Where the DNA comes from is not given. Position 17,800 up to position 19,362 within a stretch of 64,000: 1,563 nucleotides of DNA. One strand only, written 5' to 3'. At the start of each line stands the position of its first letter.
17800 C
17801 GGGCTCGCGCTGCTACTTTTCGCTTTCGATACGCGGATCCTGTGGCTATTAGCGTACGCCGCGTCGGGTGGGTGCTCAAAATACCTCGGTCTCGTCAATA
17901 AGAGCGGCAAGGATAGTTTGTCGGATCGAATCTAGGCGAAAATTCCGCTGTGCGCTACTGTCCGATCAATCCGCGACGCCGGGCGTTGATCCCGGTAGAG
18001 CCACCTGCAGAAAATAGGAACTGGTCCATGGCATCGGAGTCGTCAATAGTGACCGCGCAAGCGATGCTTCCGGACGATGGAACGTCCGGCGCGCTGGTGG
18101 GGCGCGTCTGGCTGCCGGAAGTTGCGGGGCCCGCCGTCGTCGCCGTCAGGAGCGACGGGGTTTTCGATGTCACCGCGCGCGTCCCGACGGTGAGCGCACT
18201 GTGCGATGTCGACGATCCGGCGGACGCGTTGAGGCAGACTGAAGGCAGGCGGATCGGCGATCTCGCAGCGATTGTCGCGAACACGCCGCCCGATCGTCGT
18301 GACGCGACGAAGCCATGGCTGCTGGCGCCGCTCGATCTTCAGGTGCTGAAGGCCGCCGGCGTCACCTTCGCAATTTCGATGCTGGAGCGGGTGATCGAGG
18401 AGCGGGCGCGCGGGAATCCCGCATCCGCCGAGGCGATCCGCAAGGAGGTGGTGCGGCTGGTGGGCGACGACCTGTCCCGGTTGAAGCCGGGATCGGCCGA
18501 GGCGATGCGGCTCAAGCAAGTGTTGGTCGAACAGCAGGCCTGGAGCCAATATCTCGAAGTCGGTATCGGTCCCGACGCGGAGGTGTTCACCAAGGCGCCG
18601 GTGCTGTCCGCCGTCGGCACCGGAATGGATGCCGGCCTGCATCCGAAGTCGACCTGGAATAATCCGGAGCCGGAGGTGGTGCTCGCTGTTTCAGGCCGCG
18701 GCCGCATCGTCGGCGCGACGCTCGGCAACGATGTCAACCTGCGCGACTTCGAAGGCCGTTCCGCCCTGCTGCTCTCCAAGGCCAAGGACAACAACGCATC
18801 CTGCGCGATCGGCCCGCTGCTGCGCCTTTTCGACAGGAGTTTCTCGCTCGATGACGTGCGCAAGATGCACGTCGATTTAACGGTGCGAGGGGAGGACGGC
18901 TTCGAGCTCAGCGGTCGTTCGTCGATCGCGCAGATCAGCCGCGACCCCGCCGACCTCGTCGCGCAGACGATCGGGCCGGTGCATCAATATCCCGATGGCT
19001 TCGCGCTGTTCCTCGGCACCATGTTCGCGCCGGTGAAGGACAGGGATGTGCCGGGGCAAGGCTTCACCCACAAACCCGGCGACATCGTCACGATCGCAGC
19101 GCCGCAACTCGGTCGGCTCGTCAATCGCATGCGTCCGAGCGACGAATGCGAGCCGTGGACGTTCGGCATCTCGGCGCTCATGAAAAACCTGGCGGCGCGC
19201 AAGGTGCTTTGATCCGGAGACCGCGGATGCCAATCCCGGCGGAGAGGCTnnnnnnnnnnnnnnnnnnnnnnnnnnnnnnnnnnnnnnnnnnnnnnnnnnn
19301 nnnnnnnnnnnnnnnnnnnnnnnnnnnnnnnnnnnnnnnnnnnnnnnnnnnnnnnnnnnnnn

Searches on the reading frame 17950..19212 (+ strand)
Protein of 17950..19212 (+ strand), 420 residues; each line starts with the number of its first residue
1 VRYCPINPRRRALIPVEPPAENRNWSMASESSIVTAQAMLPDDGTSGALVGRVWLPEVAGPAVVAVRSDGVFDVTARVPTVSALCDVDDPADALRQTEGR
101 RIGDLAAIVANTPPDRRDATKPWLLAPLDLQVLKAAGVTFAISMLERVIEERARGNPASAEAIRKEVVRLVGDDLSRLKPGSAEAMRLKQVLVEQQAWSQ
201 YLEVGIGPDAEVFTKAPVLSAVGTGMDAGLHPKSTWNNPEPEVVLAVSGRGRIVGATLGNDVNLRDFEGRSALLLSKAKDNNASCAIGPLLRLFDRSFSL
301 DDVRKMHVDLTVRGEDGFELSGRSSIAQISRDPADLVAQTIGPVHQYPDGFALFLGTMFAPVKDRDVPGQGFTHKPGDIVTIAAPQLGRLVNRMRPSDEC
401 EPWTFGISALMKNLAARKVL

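Call 11: search_protein_families(library=pfam, proteins=[window:17950-19212:+])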
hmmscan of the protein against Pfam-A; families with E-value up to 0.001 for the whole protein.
window:17950-19212:+ (420 aa): 1 family
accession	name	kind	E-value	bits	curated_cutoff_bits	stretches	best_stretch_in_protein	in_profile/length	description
PF01557.24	FAA_hydrolase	-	6.2e-07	29.7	23.9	1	253-394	84-213/214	Fumarylacetoacetate (FAA) hydrolase C-terminal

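Call 37: search_protein_families(library=ncbifam, proteins=[window:18028-19212:+], max_evalue=0.00001)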
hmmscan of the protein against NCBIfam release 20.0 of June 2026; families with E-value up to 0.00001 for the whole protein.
window:18028-19212:+ (394 aa): 0 families
